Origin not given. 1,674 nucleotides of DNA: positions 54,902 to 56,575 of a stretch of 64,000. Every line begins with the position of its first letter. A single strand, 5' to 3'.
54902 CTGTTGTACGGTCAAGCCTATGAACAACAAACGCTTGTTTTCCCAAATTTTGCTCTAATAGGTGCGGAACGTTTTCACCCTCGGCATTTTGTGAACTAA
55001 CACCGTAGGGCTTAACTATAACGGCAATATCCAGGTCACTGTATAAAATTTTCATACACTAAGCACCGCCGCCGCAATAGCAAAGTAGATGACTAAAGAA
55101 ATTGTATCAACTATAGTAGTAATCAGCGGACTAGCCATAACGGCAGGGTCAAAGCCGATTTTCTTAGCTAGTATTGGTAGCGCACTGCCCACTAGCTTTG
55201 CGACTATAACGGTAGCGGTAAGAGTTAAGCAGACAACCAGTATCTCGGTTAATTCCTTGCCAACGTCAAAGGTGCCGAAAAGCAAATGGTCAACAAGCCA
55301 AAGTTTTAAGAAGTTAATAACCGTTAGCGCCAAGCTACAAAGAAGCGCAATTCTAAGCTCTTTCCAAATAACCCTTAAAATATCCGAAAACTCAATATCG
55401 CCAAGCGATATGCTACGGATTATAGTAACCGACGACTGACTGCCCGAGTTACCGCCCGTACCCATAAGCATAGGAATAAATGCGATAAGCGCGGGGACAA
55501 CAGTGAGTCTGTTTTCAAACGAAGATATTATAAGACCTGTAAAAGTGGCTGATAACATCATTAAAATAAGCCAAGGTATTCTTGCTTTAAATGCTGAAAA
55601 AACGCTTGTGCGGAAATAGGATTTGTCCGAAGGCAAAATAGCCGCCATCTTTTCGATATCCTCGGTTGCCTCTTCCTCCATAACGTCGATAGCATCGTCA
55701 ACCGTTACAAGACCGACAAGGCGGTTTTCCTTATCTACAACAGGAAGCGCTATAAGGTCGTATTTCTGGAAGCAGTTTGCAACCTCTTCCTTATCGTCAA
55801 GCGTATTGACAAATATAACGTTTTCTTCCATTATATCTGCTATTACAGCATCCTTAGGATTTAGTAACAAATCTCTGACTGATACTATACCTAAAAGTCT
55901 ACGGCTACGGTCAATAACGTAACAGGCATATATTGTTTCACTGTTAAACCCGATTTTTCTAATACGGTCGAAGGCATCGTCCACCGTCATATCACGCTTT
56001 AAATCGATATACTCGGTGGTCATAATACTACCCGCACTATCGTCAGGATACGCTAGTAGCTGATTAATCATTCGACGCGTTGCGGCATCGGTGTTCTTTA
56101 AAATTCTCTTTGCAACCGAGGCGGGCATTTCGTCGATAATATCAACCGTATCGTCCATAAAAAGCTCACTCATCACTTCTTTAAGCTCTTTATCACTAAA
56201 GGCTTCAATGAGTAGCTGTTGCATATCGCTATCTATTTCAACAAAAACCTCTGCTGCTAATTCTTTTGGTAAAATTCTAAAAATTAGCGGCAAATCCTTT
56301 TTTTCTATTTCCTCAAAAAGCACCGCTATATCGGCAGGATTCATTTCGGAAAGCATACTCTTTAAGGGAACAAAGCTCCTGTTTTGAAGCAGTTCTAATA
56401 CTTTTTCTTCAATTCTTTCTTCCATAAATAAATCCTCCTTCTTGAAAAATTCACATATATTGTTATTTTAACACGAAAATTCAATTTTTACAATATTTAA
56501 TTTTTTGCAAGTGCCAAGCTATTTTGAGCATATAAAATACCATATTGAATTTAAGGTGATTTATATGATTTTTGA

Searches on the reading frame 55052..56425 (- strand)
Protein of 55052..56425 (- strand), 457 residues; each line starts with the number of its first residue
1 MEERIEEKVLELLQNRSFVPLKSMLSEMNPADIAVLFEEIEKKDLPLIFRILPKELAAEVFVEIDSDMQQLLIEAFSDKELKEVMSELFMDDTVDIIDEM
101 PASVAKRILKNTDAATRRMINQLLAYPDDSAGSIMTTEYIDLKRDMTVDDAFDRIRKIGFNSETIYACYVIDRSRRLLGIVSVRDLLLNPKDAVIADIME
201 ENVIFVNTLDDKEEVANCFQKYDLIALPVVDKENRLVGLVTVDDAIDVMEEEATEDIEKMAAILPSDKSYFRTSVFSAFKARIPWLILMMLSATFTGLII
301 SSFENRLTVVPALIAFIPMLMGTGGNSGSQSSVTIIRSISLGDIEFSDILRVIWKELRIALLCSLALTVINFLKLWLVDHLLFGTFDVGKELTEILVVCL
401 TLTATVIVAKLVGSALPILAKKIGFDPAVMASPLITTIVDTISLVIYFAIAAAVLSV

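Call 13: find_encoding_contigs(protein=window:55052-56425:-, flank=10000, max_places=10)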
Protein window:55052-56425:- (457 aa): no gene with exactly this product is on record in the collection.
